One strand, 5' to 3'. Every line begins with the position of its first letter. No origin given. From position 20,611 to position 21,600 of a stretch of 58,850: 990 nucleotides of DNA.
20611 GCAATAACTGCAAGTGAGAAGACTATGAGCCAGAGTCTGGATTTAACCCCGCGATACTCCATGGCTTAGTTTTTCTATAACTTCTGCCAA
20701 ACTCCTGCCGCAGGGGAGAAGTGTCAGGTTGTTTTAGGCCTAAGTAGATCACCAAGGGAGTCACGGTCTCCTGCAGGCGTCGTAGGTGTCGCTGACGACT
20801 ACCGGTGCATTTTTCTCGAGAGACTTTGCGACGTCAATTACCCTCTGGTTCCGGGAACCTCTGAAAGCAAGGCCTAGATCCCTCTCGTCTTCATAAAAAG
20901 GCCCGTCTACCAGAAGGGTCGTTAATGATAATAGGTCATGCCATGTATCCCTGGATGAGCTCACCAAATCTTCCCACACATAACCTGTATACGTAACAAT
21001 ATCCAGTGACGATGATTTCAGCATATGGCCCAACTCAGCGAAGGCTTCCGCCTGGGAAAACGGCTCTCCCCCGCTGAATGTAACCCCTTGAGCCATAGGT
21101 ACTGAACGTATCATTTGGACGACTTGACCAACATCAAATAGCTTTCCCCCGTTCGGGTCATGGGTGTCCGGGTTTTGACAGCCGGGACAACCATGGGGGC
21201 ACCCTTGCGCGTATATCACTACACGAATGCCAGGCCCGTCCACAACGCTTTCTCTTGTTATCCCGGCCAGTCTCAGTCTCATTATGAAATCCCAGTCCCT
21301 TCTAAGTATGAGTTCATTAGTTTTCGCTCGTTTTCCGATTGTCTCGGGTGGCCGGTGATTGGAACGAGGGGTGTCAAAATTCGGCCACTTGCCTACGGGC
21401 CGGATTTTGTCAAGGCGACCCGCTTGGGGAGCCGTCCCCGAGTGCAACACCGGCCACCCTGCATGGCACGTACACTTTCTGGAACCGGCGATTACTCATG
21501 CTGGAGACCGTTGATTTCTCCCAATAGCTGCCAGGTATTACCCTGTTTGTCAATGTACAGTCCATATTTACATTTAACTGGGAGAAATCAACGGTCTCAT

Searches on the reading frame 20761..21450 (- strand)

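Call 61: search_protein_families(library=ncbifam, proteins=[window:20761-21450:-], max_evalue=0.00001)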
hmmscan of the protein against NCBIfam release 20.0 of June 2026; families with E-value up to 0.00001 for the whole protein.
window:20761-21450:- (229 aa): 16 families
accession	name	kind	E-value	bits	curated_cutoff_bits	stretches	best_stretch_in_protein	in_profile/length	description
TIGR02491.1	NrdG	equivalog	3.9e-38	130.8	126.1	1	61-207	2-153/154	anaerobic ribonucleoside-triphosphate reductase activating protein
NF008335.0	PRK11121.1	equivalog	2.5e-21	76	199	1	69-205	11-151/154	anaerobic ribonucleoside-triphosphate reductase-activating protein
TIGR02493.1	PFLA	equivalog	5.4e-19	68.5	231.75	1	68-214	9-155/235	pyruvate formate-lyase-activating protein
TIGR02494.1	PFLE_PFLC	subfamily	2.2e-15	56.7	174.35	1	63-109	3-49/293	glycyl-radical enzyme activating protein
NF008356.0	PRK11145.1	equivalog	1.2e-13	51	375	1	67-214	13-160/246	pyruvate formate lyase 1-activating protein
TIGR04041.1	activase_YjjW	hypoth_equivalog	5.4e-13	49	250.2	1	65-97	8-40/276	YjjW family glycine radical enzyme activase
TIGR02826.1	RNR_activ_nrdG3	equivalog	1.5e-12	47.6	151.7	1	76-209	17-140/148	anaerobic ribonucleoside-triphosphate reductase activating protein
TIGR02495.1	NrdG2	equivalog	1.8e-12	47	131.15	1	61-135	2-78/193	anaerobic ribonucleoside-triphosphate reductase activating protein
NF048010.1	SfplDhtActHpsHDes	equivalog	2e-11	43.3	430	1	64-100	11-47/298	(2S)-3-sulfopropanediol dehydratase activating enzyme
NF043069.1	T4HPD_activ_SAM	equivalog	2.3e-11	43.6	425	1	63-101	6-44/299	trans-4-hydroxy-L-proline dehydratase activase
TIGR04003.1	rSAM_BssD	equivalog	1.8e-10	40.5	496.45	1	63-104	5-46/314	[benzylsuccinate synthase]-activating enzyme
NF007483.0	PRK10076.1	equivalog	2.4e-10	40.1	326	1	59-98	22-61/292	[formate-C-acetyltransferase]-activating enzyme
TIGR04395.1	cutC_activ_rSAM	equivalog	7.9e-10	38.5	360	1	62-112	8-58/309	choline TMA-lyase-activating enzyme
NF033717.2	HPDL_rSAM_activ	equivalog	8.7e-10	38.3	420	1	64-107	9-52/311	4-hydroxyphenylacetate decarboxylase activase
NF033719.1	ind_deCO2_activ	equivalog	6.2e-09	35.6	425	1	67-114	9-56/302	indoleacetate decarboxylase activase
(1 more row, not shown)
